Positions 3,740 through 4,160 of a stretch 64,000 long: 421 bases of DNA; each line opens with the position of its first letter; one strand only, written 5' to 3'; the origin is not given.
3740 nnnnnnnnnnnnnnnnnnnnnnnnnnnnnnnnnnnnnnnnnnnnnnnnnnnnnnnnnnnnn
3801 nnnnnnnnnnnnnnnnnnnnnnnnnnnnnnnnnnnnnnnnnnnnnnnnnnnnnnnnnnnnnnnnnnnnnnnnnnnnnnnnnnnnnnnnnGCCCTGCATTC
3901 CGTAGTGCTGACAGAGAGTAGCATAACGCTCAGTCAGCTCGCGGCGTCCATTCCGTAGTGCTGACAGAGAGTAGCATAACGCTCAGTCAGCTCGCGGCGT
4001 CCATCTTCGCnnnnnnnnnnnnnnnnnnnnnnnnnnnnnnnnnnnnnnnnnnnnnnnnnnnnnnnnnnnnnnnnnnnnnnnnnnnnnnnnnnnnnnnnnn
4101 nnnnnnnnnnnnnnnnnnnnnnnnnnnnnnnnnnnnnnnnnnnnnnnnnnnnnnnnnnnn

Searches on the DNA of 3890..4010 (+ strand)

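Call 70: search_dna_similar(query=window:3890-4010:+, collection=ecoli_genomes, mode=near, max_rows=8)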
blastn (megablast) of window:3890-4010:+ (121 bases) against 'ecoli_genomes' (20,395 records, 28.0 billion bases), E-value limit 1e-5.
Records with a match: 891; places in all: 1019; records where one place covers at least 80% of the query: 693.
Genomes with a match: 842 of 5426; with a place that covers at least 80% of the query: 645. Places per genome that has any: lowest 1, median 1, highest 10. On chromosomes: 863 places; on plasmids: 156.
Best place of each record, by identity: >=99% 2; 95-99% 582; 90-95% 307.
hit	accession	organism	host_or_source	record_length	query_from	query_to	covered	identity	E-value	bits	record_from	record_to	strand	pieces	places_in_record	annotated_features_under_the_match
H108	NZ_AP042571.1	Escherichia coli strain OkiPb01695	bovine feces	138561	1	121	100%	100.0%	4e-23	230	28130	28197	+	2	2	istA: IS21-like element ISEc10 family transposase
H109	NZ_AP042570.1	Escherichia coli strain OkiPb01695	bovine feces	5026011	1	121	100%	100.0%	4e-23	230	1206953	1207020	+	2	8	istA: IS21-like element ISEc10 family transposase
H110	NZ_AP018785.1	Escherichia coli strain SK1144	-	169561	1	121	100%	98.4%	2e-21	220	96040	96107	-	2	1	istA: IS21-like element ISEc10 family transposase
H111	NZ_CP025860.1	Escherichia coli strain 504239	Homo sapiens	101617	1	121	100%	98.4%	2e-21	220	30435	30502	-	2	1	istA: IS21-like element ISEc10 family transposase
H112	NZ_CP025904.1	Escherichia coli strain 300709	Homo sapiens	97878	1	121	100%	98.4%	2e-21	220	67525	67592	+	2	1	istA: IS21-like element ISEc10 family transposase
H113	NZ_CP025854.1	Escherichia coli strain 510016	Homo sapiens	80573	1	121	100%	98.4%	2e-21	220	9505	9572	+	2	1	istA: IS21-like element ISEc10 family transposase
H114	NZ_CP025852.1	Escherichia coli strain 510016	Homo sapiens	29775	1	121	100%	98.4%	2e-21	220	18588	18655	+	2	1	istA: IS21-like element ISEc10 family transposase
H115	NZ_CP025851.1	Escherichia coli strain 510016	Homo sapiens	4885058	1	121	100%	98.4%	2e-21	220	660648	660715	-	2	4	istA: IS21-like element ISEc10 family transposase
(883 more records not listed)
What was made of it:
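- Tried and rejected: The records listed all carry the unduplicated 68-bp version (call 70).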
